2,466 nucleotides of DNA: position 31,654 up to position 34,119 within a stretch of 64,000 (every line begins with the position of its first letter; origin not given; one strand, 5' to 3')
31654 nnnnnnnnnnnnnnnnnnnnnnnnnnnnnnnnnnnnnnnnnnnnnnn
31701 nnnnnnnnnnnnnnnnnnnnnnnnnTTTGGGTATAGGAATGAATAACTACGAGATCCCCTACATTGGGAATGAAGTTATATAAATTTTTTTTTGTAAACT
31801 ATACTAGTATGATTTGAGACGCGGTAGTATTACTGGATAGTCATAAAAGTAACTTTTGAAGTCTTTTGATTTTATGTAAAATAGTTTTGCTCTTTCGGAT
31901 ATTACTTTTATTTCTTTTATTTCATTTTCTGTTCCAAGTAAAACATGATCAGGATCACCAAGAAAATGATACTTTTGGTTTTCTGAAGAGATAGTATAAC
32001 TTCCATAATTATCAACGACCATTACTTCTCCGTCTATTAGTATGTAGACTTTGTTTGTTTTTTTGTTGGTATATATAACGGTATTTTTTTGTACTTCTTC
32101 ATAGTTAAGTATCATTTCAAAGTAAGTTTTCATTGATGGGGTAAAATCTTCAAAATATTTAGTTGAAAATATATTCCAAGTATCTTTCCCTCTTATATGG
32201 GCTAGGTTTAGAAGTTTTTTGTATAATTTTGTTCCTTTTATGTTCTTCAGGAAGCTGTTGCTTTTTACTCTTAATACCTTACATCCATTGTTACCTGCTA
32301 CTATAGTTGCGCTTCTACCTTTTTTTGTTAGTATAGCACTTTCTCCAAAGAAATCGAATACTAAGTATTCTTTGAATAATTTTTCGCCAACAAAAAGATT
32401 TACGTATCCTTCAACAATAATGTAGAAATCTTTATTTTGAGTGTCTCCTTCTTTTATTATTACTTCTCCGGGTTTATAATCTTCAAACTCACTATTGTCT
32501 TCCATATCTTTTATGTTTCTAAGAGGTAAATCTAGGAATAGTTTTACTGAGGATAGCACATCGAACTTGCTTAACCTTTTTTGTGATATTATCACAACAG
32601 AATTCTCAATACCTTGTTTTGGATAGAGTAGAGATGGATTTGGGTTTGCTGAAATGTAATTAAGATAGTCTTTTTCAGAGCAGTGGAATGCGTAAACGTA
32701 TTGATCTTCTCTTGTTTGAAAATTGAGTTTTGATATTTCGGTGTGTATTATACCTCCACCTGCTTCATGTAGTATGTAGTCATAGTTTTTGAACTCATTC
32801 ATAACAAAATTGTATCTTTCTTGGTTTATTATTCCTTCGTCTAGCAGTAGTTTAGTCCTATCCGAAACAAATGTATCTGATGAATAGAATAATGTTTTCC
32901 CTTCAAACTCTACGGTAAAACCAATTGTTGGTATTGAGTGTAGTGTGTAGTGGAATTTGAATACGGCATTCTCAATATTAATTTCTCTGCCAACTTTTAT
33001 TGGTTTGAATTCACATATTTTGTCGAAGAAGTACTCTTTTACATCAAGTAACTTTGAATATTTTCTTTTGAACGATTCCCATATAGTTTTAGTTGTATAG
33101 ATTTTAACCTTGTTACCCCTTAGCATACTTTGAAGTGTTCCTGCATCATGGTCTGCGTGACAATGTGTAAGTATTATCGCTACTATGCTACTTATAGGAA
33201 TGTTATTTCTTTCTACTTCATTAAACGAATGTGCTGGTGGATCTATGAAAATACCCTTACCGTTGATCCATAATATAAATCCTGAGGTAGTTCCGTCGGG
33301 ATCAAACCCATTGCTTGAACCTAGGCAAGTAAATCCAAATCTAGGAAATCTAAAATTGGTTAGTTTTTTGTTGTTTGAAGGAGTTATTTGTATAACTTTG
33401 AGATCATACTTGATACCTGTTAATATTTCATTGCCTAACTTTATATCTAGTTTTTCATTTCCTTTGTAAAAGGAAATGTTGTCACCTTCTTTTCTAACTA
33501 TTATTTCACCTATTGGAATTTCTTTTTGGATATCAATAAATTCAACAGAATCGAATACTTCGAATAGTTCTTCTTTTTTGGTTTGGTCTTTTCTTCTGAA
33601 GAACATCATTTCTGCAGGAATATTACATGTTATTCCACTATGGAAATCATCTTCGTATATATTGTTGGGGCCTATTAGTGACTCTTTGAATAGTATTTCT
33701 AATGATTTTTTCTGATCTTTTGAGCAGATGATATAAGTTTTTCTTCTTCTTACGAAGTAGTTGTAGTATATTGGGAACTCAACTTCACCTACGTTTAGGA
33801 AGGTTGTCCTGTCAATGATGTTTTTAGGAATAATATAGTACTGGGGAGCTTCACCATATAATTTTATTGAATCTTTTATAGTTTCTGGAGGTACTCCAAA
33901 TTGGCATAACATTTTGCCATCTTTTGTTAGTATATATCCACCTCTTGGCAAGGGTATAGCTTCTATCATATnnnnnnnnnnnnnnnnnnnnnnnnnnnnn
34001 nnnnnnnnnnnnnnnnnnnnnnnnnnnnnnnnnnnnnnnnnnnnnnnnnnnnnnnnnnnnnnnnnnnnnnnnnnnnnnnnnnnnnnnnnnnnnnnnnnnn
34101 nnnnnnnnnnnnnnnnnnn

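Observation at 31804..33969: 721-aa protein combining a metallo-beta-lactamase-fold hydrolase core with two C-terminal cyclic-nucleotide-binding domains and an unknown N-terminal domain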

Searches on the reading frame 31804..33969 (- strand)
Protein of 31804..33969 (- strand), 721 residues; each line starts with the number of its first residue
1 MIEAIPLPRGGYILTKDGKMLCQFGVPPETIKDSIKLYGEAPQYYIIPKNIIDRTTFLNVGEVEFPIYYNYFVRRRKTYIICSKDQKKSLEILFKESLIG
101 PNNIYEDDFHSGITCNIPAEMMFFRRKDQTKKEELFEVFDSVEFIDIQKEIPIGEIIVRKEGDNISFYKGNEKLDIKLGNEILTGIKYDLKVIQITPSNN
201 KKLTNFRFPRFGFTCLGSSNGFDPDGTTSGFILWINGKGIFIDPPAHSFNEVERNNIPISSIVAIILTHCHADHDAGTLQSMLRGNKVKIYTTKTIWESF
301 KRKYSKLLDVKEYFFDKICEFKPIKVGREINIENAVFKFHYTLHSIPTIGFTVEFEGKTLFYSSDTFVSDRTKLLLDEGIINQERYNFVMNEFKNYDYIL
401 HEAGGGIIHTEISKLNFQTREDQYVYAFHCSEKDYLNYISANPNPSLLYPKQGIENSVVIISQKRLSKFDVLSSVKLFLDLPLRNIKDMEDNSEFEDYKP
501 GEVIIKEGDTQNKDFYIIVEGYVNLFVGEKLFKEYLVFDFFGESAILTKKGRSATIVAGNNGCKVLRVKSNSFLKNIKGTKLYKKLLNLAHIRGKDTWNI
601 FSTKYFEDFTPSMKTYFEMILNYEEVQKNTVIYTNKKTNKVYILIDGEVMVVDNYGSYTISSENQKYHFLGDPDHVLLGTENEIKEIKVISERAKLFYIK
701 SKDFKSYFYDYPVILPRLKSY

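Call 5: search_protein_families(library=pfam, proteins=[window:31804-33969:-], max_evalue=0.01)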
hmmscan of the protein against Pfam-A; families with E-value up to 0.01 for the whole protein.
window:31804-33969:- (721 aa): 3 families
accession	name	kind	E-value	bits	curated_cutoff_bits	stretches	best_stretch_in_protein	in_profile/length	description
PF00027.35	cNMP_binding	-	3.5e-16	59.4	27.5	1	497-575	3-84/89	Cyclic nucleotide-binding domain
PF12706.13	Lactamase_B_2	-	4.6e-09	36.6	27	1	259-367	28-144/200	Beta-lactamase superfamily domain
PF00753.33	Lactamase_B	-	8.6e-06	26.3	22.7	1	231-377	9-161/196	Metallo-beta-lactamase superfamily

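Call 6: find_homologous_proteins(query=window:31804-33966:-)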
Query window:31804-33966:- (720 aa): 1690 proteins with E <= 0.001 among 8000 candidates; the best 120 are listed.
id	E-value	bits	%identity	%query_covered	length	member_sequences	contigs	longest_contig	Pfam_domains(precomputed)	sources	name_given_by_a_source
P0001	0.0e+0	1636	100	100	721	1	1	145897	PF12706.14,PF23023.2,PF00027.36,PF00753.34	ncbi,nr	ncbi:MAG: cyclic nucleotide-binding domain-containing protein [Brevinematales bacterium]|nr:cyclic n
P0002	0.0e+0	1275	75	100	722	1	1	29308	PF12706.14,PF23023.2,PF00027.36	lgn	-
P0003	0.0e+0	1270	74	100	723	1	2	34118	PF12706.14,PF23023.2,PF00027.36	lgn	-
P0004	0.0e+0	1247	75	100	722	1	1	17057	PF12706.14,PF23023.2,PF00027.36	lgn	-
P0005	0.0e+0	1231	74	100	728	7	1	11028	PF12706.14,PF23023.2,PF00027.36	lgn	-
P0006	0.0e+0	1215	72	100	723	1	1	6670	PF12706.14,PF23023.2,PF00027.36,PF00753.34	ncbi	ncbi:MAG: cyclic nucleotide-binding domain-containing protein [Brevinematia bacterium]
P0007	0.0e+0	1214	73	100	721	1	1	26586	PF12706.14,PF23023.2,PF00027.36,PF00753.34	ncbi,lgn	ncbi:MAG: cyclic nucleotide-binding domain-containing protein [Brevinematia bacterium]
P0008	0.0e+0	1212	76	95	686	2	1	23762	PF12706.14,PF23023.2,PF00027.36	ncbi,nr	ncbi:MAG: cyclic nucleotide-binding domain-containing protein, partial [Spirochaetes bacterium]|nr:c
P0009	0.0e+0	1200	70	100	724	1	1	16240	PF12706.14,PF23023.2,PF00027.36,PF00753.34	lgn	-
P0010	0.0e+0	1174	70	100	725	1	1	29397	PF12706.14,PF23023.2,PF00027.36,PF00753.34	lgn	-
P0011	0.0e+0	1150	70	100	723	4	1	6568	PF12706.14,PF23023.2,PF00027.36,PF00753.34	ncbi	ncbi:MAG: cyclic nucleotide-binding domain-containing protein [Brevinematia bacterium]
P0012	0.0e+0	1138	70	100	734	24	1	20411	PF12706.14,PF23023.2,PF00027.36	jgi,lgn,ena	-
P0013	0.0e+0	1119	68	100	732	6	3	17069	PF12706.14,PF23023.2,PF00027.36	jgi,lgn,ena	-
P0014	4.0e-238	811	70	68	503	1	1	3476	PF12706.14,PF23023.2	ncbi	ncbi:MAG: MBL fold metallo-hydrolase, partial [Candidatus Aenigmatarchaeota archaeon]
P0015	3.7e-182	626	43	100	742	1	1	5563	PF12706.14,PF23023.2,PF00027.36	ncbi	-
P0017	4.3e-167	576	41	99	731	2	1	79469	PF23023.2,PF00027.36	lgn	-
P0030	5.8e-110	387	37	90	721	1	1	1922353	PF12706.14,PF23023.2,PF00027.36,PF00753.34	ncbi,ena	-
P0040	4.8e-108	381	36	90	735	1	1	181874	PF12706.14,PF23023.2,PF00027.36,PF00753.34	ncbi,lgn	ncbi:MAG: cAMP/cGMP-dependent 3',5'-cyclic-AMP/GMP phosphodiesterase [Leptonema sp. (in: bacteria)]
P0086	7.3e-106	373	36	90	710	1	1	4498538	PF12706.14,PF23023.2,PF00027.36,PF00753.34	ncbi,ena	-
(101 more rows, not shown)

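Call 7: search_protein_families(library=ncbifam, proteins=[window:31804-33969:-], max_evalue=0.01)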
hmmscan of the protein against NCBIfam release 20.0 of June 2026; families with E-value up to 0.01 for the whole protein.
window:31804-33969:- (721 aa): 16 families
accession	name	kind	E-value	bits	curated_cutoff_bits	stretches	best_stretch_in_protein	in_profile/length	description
NF000801.0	PRK00055.1-3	equivalog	4e-07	29.4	252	1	226-358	18-157/307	ribonuclease Z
TIGR02651.1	RNase_Z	equivalog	1.1e-06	28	292.95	1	227-359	17-153/302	ribonuclease Z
NF041851.1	cyc_nuc_deg_phdiest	equivalog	2.6e-05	23.7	400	1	214-371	4-169/253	cyclic nucleotide-degrading phosphodiesterase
NF047419.1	RNase_J1_RnjA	exception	2.8e-05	23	820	1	261-354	59-146/549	ribonuclease J1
TIGR03307.1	PhnP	equivalog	4.6e-05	22.9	272.25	1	235-377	44-175/249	phosphonate metabolism protein PhnP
NF001911.0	PRK00685.1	equivalog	0.00013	21.5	144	1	230-375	10-153/228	metal-dependent hydrolase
NF000805.0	PRK00055.2-3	equivalog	0.00031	20.1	416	1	229-360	23-158/307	ribonuclease Z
NF008732.0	PRK11753.1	equivalog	0.00048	19.7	266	0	487-577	17-111/214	cAMP-activated global transcriptional regulator CRP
NF012229.1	bla_class_B_core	domain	0.00076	19.7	100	1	251-342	44-125/139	metallo-beta-lactamase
NF038231.1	MBL_Geo_Pelo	equivalog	0.001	18.7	360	1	227-310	33-118/250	GPMC system MBL fold metallohydrolase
NF008887.0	PRK11921.1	equivalog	0.0023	16.9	635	1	246-369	56-168/396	anaerobic nitric oxide reductase flavorubredoxin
NF058641.1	TfpM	equivalog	0.003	16.7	600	1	460-556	97-191/421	O-linking oligosaccharyltransferase TfpM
NF002553.0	PRK02113.1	equivalog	0.0035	16.8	386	1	228-344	35-151/252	MBL fold metallo-hydrolase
NF041163.2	encap_f2b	equivalog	0.0039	16.4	400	0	484-579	86-185/450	family 2B encapsulin nanocompartment shell protein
TIGR02108.2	PQQ_syn_pqqB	equivalog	0.0042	16.6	245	0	258-332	75-145/298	pyrroloquinoline quinone biosynthesis protein PqqB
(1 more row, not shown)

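Call 10: search_solved_structures(query=window:31804-33966:-, max_evalue=0.01)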
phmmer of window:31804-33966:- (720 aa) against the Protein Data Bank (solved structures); distinct sequences matched with E-value up to 0.01: 86 (the best 60 are shown).
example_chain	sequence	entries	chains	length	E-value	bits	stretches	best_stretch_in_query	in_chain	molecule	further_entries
5ezr_A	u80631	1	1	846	2.2e-21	79.2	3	474-576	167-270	cGMP-dependent protein kinase, putative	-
4rz7_A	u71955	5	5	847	2.3e-21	79.1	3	474-576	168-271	cGMP-dependent protein kinase, putative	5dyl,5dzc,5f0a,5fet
9p74_A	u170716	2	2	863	2.7e-21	78.9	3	473-576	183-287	cGMP-dependent protein kinase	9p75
5dyk_A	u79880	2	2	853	2.1e-18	69.3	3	473-577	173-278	CGMP-dependent protein kinase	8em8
3of1_A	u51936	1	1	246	3.1e-14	55.6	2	462-571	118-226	cAMP-dependent protein kinase regulatory subunit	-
5kbf_A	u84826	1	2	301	7.4e-13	51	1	459-574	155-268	CAMP-dependent protein kinase regulatory subunit, putative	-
5k8s_A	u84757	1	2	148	6.9e-12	47.8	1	462-574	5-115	CAMP-dependent protein kinase regulatory subunit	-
5t3n_A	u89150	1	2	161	7.6e-12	47.7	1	462-574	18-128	cAMP-dependent protein kinase regulatory subunit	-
4din_B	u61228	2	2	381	1.1e-08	37.2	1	465-559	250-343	cAMP-dependent protein kinase type I-beta regulatory subunit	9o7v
5c6c_A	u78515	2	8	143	6.6e-08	34.6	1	461-560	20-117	cGMP-dependent protein kinase 2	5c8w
5jr7_B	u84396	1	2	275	1.2e-07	33.7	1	495-585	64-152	cAMP-dependent protein kinase type I-alpha regulatory subunit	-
1ne4_A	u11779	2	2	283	1.3e-07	33.6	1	495-585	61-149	cAMP-dependent protein kinase type I-alpha regulatory chain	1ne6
1rgs_A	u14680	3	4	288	1.4e-07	33.5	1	495-585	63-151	CAMP DEPENDENT PROTEIN KINASE | cAMP-dependent protein kinase type I-alpha regulatory chain | cAMP-dependent protein kinase type I-alpha regulatory subunit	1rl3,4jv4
4mx3_A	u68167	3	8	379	3.9e-07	32.1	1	495-585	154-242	cAMP-dependent protein kinase type I-alpha regulatory subunit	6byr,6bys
4x6r_B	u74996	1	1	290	3.9e-07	32.1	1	495-585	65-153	cAMP-dependent protein kinase type I-alpha regulatory subunit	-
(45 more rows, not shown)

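Call 24: find_encoding_contigs(protein=P0001, flank=10000, max_places=2)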
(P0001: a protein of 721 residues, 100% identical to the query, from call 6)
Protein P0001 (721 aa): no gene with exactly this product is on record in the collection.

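Call 25: find_encoding_contigs(protein=P0017, flank=8000, max_places=2)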
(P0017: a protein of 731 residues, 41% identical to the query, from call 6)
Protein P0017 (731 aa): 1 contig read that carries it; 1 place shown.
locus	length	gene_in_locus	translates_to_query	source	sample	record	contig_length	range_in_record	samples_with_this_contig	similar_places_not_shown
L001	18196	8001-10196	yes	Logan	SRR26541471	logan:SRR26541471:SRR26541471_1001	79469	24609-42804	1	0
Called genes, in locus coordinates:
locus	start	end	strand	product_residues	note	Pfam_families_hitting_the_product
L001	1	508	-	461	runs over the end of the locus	-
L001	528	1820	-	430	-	PF00462:Glutaredoxin (weak)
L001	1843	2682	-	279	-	PF01346:FKBP_N, PF00254:FKBP_C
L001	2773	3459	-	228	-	PF00912:Transgly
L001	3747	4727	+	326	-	PF01734:Patatin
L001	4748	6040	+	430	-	-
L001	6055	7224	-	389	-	PF00072:Response_reg, PF07228:SpoIIE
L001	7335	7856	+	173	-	-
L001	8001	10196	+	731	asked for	PF23023:Anti-Pycsar_Apyc1, PF00027:cNMP_binding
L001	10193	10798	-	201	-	PF03956:Lys_export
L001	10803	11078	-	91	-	PF03956:Lys_export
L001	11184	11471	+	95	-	-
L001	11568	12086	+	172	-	-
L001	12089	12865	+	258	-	-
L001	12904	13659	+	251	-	PF01643:Acyl-ACP_TE, PF13279:4HBT_2 (faint), PF20791:Acyl-ACP_TE_C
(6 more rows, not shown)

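Call 26: find_encoding_contigs(protein=P0003, flank=8000, max_places=2)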
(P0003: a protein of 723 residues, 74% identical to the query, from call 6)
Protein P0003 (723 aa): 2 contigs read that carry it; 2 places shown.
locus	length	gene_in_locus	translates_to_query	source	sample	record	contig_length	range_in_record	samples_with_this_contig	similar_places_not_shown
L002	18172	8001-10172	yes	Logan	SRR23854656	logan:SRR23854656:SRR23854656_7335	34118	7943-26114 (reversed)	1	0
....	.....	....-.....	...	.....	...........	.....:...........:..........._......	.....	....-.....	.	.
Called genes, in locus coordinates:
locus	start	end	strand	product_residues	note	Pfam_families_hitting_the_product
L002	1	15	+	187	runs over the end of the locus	PF01058:Oxidored_q6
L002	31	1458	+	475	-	PF27537:HoxH, PF00374:NiFeSe_Hases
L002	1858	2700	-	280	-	PF02511:Thy1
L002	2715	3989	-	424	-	PF06689:zf-C4_ClpX, PF01078:Mg_chelatase (faint), PF00004:AAA, PF07724:AAA_2, PF07728:AAA_5 (faint), PF10431:ClpB_D2-small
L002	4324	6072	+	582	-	PF00501:AMP-binding, PF13193:AMP-binding_C (weak)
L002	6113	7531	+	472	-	PF05137:PilN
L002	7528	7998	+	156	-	-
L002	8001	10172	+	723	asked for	PF23023:Anti-Pycsar_Apyc1, PF12706:Lactamase_B_2, PF00027:cNMP_binding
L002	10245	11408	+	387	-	PF00278:Orn_DAP_Arg_deC, PF02784:Orn_Arg_deC_N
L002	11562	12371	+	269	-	PF07889:DUF1664 (faint), PF10805:DUF2730 (faint), PF23991:DUF7310 (faint)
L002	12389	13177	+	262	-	-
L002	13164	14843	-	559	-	-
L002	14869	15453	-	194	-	PF00625:Guanylate_kin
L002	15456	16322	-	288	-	PF03755:YicC-like_N, PF08340:YicC-like_C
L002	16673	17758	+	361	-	-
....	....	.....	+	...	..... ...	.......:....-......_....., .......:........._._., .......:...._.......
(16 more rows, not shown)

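Call 27: find_encoding_contigs(protein=P0012, flank=8000, max_places=2)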
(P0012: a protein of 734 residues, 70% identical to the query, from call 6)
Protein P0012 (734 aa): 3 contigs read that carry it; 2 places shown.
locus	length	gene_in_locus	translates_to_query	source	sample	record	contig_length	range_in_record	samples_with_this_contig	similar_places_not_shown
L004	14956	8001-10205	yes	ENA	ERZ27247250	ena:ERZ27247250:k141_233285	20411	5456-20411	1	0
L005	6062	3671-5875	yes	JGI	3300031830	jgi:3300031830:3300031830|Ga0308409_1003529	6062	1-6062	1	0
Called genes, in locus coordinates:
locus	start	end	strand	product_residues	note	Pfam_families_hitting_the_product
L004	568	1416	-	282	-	-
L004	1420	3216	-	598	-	PF13036:LpoB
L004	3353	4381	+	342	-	PF00154:RecA_N, PF06745:ATPase (faint), PF08423:Rad51, PF21096:RecA_C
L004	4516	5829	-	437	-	PF00330:Aconitase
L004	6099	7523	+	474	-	PF05137:PilN (weak)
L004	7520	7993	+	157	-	PF01842:ACT (faint)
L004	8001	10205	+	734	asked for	PF23023:Anti-Pycsar_Apyc1, PF12706:Lactamase_B_2, PF00027:cNMP_binding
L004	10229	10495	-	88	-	PF00166:Cpn10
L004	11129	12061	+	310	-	PF00005:ABC_tran, PF02463:SMC_N, PF13166:AAA_13 (faint), PF13304:AAA_21 (faint), PF08352:oligo_HPY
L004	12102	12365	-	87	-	PF03423:CBM_25, PF16760:CBM53 (weak)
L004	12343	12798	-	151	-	-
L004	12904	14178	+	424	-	PF02844:GARS_N, PF01071:GARS_A, PF02655:ATP-grasp_3 (weak), PF02843:GARS_C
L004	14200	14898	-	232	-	-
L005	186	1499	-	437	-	PF00330:Aconitase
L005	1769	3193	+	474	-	PF05137:PilN (weak)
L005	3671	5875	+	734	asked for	PF23023:Anti-Pycsar_Apyc1, PF12706:Lactamase_B_2, PF00027:cNMP_binding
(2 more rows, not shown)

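Call 28: find_encoding_contigs(protein=P0086, flank=8000, max_places=2)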
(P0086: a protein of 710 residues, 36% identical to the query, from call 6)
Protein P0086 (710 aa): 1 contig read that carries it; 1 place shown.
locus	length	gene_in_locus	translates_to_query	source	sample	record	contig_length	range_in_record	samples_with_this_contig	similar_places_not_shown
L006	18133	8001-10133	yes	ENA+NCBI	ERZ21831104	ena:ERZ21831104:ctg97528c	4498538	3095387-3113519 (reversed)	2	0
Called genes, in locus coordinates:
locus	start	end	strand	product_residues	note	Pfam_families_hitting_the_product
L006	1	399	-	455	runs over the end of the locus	PF09861:Lar_N, PF21113:LarA_C (faint)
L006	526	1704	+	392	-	PF22020:RlmL_1st, PF01170:UPF0020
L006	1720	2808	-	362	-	-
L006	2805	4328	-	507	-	PF08308:PEGA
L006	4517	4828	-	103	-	PF01906:YbjQ_1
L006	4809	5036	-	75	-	-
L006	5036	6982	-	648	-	PF02743:dCache_1, PF17203:sCache_3_2 (faint), PF17201:Cache_3-Cache_2, PF00015:MCPsignal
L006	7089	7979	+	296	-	PF01047:MarR (weak)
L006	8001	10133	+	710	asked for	PF23023:Anti-Pycsar_Apyc1, PF00753:Lactamase_B (weak), PF12706:Lactamase_B_2 (weak), PF00027:cNMP_binding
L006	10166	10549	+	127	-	-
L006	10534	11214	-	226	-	PF04474:DUF554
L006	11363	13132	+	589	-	PF03415:Peptidase_C11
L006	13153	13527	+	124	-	-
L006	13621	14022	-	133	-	PF01042:Ribonuc_L-PSP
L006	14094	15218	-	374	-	PF01266:DAO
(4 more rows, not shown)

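Call 29: predict_structure(alignment_id=A2)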
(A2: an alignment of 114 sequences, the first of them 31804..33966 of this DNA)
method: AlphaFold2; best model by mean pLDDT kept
length: 720 residues; sequences in the alignment: 114
mean_pLDDT: 90.2   pTM: 0.88
mean pLDDT of the five models: 90.2, 89.7, 88.8, 88.0, 87.9
residues with pLDDT >= 90: 461; 70-90: 243; 50-70: 12; < 50: 4
segments of 3 or more residues with pLDDT < 50: 196-199
pLDDT, mean of each block of 10 residues (from residue 1): 91 93 90 93 93 81 91 94 95 93 92 89 88 89 97 95 94 94 88 54 75 92 90 94 87 79 94 88 85 97 88 90 96 96 95 98 93 95 95 97 84 93 94 92 88 93 83 85 93 94 91 88 86 84 86 89 93 92 88 80 81 89 96 93 97 95 93 90 96 96 90 82
secondary structure, 60 per line:
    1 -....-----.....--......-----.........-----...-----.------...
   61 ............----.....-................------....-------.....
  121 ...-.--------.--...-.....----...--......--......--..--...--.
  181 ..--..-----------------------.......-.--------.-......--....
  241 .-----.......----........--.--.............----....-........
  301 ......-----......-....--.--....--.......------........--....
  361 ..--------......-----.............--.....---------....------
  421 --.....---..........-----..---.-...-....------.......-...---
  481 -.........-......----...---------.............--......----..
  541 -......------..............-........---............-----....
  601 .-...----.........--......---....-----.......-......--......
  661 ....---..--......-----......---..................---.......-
elements in order (helices of 4 or more, strands of 3 or more residues): E2-5 E11-15 E18-23 H29-37 E43-45 H59-72 E77-81 H83-98 H116-123 E141-145 E150-152 E155-160 E163-168 E175-177 E180-182 E210-216 E229-234 E237-241 H247-253 E261-265 H271-283 E288-291 H293-306 H312-317 E319-322 E328-331 E334-340 E347-354 E357-362 H371-376 H382-394 E397-401 H411-414 E423-427 H431-440 E457-460 H467-473 H482-490 E492-497 E502-504 E514-526 E529-534 H542-547 E554-567 H569-576 H580-591 H597-601 H610-618 E621-626 E630-633 E639-645 E647-652 E655-660 H661-664 H672-677 E683-688 E692-699 H700-709 H713-719
